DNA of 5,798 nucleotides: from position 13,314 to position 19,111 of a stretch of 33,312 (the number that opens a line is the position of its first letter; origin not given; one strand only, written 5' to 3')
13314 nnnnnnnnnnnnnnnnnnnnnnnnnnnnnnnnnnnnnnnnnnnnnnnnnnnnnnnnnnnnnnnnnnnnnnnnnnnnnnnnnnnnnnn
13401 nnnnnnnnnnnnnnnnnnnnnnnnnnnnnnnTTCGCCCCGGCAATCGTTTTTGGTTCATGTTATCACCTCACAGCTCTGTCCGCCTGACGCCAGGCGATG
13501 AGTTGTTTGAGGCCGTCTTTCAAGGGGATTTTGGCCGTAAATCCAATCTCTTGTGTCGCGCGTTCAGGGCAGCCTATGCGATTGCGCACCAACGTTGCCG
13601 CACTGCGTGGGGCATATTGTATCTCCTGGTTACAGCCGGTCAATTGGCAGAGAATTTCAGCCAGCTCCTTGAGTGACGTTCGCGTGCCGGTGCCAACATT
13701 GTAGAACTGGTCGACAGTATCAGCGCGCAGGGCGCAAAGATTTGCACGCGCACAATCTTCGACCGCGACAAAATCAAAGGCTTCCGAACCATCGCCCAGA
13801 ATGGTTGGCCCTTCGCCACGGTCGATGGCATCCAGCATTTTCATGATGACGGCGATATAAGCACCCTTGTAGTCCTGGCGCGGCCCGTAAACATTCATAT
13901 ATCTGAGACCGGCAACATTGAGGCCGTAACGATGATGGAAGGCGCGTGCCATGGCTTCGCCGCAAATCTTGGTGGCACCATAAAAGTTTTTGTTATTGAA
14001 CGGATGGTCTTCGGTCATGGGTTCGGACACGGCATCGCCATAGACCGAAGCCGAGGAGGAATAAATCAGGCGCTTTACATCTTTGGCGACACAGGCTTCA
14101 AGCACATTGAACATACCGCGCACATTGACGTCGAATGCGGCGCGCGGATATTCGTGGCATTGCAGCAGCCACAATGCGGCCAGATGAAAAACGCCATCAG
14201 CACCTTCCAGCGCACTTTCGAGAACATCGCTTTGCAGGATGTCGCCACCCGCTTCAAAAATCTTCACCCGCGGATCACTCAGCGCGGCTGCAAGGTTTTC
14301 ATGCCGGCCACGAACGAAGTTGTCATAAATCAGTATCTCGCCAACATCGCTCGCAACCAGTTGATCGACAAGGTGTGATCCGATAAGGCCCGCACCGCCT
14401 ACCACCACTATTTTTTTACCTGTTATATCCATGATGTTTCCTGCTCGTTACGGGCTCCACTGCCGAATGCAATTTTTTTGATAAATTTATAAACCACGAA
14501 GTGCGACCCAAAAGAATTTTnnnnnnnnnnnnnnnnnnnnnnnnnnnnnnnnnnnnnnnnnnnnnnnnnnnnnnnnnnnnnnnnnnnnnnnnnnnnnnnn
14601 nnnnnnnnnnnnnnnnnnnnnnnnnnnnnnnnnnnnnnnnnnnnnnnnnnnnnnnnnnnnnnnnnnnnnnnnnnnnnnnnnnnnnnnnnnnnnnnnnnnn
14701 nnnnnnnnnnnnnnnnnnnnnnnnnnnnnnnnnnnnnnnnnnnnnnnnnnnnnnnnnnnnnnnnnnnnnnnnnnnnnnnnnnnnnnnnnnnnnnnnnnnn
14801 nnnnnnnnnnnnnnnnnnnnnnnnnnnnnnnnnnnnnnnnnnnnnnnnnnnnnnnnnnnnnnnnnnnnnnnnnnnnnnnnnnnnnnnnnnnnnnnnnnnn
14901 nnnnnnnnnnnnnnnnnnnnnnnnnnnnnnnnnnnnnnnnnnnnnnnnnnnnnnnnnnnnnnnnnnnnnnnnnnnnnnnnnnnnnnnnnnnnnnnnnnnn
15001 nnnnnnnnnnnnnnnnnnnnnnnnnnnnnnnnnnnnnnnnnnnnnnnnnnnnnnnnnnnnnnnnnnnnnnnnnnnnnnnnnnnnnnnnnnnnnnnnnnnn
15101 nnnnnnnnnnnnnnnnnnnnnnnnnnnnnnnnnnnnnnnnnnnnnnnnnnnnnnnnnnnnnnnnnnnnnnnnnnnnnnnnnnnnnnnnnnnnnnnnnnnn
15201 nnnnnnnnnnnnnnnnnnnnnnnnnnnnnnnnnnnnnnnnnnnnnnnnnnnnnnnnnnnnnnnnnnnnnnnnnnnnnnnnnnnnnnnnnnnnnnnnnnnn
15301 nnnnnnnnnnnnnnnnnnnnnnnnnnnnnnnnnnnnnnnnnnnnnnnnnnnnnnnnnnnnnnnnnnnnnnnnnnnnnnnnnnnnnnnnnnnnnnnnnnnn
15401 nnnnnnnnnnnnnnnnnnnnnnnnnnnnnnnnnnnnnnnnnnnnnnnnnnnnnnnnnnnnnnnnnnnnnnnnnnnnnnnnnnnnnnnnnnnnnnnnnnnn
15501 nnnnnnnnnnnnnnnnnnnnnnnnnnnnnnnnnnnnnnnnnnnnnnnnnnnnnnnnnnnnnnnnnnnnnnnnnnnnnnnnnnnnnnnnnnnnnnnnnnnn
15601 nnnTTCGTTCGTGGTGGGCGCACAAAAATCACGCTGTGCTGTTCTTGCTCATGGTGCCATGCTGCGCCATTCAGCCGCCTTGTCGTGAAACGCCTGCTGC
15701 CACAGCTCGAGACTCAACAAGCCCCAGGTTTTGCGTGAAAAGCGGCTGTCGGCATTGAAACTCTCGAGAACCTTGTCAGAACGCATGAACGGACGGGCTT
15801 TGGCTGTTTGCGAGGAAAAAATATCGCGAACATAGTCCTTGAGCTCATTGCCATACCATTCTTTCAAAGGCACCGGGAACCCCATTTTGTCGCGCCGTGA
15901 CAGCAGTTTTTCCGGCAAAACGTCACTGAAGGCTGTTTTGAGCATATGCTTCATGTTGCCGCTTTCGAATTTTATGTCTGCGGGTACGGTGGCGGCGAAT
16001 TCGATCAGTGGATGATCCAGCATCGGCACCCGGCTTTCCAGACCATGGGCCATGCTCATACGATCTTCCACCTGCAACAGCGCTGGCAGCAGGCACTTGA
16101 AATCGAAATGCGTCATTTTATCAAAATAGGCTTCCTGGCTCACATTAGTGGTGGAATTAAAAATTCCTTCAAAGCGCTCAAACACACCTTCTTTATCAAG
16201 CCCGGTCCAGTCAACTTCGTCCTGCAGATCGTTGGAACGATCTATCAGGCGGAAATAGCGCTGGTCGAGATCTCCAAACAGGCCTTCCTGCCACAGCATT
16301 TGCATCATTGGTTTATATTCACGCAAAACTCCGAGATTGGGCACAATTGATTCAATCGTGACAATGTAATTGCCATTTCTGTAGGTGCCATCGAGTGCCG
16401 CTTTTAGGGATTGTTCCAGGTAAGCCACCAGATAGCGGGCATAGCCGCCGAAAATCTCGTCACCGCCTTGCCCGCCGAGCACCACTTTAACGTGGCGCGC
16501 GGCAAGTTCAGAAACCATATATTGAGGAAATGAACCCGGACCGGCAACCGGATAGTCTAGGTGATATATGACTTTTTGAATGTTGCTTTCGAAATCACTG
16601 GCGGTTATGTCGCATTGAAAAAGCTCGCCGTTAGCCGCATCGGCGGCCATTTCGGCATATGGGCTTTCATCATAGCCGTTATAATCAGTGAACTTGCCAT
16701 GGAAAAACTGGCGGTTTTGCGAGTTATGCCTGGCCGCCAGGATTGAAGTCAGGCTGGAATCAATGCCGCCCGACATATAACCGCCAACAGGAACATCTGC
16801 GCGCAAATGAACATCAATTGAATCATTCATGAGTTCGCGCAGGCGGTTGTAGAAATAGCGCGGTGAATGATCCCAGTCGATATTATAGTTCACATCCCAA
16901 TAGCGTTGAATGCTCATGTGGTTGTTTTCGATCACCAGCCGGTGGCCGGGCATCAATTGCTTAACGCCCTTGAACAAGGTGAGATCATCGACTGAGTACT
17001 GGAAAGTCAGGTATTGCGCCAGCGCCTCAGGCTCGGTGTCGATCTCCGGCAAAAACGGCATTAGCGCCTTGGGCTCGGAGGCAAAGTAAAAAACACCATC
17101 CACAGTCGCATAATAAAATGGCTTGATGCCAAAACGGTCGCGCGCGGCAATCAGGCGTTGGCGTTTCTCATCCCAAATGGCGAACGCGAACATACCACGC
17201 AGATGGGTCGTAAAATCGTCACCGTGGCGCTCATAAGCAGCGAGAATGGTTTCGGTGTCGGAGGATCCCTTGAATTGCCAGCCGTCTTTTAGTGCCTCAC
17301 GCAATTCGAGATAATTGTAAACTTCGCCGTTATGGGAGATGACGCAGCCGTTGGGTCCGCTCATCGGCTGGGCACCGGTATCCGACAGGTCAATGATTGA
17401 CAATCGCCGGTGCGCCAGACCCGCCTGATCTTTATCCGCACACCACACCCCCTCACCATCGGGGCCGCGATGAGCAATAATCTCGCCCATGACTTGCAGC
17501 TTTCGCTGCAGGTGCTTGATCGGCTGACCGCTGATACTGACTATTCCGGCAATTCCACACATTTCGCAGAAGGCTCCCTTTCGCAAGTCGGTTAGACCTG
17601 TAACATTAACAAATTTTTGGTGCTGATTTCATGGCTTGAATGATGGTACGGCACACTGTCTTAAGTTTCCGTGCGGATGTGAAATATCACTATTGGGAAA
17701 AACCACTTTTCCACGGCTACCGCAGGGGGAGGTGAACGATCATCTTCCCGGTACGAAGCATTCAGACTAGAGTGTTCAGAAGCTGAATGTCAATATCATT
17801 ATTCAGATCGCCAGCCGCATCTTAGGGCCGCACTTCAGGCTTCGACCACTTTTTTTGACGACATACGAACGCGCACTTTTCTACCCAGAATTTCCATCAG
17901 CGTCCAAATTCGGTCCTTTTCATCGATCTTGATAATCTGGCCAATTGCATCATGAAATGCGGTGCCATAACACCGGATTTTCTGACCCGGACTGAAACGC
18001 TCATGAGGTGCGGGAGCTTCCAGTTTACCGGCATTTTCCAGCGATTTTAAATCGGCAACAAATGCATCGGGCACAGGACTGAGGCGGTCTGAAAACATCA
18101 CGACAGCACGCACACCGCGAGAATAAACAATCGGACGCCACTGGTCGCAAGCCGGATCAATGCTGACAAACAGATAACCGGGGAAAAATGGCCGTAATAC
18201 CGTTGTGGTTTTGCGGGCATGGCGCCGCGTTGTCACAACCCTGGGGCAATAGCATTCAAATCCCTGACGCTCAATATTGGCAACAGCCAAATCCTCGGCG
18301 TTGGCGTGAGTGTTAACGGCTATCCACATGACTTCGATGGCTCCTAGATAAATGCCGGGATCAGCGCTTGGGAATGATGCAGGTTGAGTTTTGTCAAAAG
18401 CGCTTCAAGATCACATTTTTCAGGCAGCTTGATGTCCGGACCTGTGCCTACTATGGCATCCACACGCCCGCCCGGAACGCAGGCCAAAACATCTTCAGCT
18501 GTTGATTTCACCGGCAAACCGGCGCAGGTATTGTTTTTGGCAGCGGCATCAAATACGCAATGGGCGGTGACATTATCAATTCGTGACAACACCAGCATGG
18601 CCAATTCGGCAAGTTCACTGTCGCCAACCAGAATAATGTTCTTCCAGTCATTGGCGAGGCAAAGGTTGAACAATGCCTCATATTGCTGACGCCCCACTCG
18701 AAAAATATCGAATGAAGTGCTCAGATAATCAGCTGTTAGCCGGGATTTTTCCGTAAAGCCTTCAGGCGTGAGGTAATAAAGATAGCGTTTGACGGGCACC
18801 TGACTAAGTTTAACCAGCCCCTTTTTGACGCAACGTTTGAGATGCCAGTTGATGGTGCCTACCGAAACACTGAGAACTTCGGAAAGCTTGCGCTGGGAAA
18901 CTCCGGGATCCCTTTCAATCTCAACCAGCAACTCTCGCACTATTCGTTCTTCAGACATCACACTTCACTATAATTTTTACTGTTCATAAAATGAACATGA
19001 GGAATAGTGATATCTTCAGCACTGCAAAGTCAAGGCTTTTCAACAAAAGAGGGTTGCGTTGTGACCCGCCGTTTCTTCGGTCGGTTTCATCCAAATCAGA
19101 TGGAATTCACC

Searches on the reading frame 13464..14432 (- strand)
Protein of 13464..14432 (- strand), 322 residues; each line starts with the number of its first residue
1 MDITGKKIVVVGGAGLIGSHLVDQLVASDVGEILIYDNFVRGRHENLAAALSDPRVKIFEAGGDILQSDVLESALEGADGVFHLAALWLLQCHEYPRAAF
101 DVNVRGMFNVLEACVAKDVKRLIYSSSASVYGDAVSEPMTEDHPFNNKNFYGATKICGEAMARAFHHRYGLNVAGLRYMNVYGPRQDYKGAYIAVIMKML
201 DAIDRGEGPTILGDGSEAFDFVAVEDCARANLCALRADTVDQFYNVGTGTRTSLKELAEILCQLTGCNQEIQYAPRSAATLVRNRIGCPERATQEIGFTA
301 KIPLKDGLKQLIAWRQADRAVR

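Call 48: search_protein_families(library=pfam, proteins=[window:13464-14432:-], max_evalue=0.001)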
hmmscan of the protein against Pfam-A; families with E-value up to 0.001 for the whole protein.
window:13464-14432:- (322 aa): 9 families
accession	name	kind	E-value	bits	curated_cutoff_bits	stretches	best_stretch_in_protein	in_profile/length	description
PF01370.27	Epimerase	-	7.7e-51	173.2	20.9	1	8-247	1-240/240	NAD dependent epimerase/dehydratase family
PF16363.11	GDP_Man_Dehyd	-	1.3e-42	146.9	27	1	10-310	2-331/332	GDP-mannose 4,6 dehydratase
PF01073.25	3Beta_HSD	-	6.7e-29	101.2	22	1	9-237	1-231/280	3-beta hydroxysteroid dehydrogenase/isomerase family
PF02719.21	Polysacc_synt_2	-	2.5e-17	63.4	20.2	1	8-270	1-252/293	Polysaccharide biosynthesis protein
PF07993.18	NAD_binding_4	-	4.4e-13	49.4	20.1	1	69-230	80-257/258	Male sterility protein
PF04321.23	RmlD_sub_bind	-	2.4e-12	47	27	1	7-184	2-154/287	RmlD substrate binding domain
PF13460.12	NAD_binding_10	-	1.2e-10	42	27.2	1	12-140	1-110/184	NAD(P)H-binding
PF05368.20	NmrA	-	1.3e-08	35.3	27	1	6-128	3-108/298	NmrA-like family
PF08659.16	KR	-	7.7e-05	23.1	22.6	1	9-133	4-143/180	KR domain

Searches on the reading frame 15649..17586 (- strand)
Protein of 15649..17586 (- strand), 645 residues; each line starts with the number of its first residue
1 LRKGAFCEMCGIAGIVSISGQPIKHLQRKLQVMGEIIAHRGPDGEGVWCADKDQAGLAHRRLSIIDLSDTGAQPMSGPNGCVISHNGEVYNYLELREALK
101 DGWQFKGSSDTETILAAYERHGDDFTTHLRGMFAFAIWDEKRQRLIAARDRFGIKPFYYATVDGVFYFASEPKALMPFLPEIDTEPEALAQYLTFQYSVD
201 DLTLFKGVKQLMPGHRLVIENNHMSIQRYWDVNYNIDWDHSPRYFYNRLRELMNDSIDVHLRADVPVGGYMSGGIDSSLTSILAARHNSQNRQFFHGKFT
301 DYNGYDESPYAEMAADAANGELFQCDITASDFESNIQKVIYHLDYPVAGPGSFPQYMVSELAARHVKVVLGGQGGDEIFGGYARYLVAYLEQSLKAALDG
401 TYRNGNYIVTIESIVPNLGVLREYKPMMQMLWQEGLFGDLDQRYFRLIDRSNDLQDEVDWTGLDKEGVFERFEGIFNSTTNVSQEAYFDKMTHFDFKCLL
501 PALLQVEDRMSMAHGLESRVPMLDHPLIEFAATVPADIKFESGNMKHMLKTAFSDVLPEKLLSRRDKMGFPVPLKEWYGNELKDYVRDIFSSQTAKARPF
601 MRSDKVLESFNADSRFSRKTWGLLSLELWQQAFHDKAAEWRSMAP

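Call 48: search_protein_families(library=pfam, proteins=[window:15649-17586:-], max_evalue=0.001)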
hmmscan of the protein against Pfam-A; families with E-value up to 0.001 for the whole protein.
window:15649-17586:- (645 aa): 3 families
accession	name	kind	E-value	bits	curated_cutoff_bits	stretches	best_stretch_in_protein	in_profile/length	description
PF00733.27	Asn_synthase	-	1.8e-88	298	21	1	249-631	2-354/354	Asparagine synthase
PF13537.11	GATase_7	-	3.2e-43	147.1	25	1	59-176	1-122/123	Glutamine amidotransferase domain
PF13522.11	GATase_6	-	4.4e-42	143.6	27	1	42-171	1-130/130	Glutamine amidotransferase domain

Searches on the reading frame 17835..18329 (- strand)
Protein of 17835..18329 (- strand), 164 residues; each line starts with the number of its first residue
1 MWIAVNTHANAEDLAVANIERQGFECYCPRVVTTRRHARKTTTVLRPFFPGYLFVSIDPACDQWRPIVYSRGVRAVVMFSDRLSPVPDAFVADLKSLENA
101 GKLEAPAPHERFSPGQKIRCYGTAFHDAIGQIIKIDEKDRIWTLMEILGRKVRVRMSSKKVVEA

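Call 48: search_protein_families(library=pfam, proteins=[window:17835-18329:-], max_evalue=0.001)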
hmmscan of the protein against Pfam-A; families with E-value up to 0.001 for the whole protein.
window:17835-18329:- (164 aa): 1 family
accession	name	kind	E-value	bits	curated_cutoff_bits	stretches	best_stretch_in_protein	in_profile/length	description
PF02357.24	NusG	-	1.9e-15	57.6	22.2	1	2-93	3-91/93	Transcription termination factor nusG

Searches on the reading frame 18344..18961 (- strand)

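Call 48: search_protein_families(library=pfam, proteins=[window:18344-18961:-], max_evalue=0.001)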
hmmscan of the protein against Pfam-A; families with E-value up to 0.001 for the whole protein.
window:18344-18961:- (205 aa): 4 families
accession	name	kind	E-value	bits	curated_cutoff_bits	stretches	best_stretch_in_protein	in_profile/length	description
PF13412.12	HTH_24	-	2.9e-12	46.4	21.9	1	6-51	3-48/48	Winged helix-turn-helix DNA-binding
PF12802.13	MarR_2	-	1.3e-05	25.7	27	1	11-53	10-53/61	MarR family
PF01047.28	MarR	-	0.00049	20.4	24.6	0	11-51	8-48/59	MarR family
PF24266.1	HTH_HVO_0163_N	-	0.0006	20.3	31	1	13-66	9-60/70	HVO_0163, N-terminal HTH domain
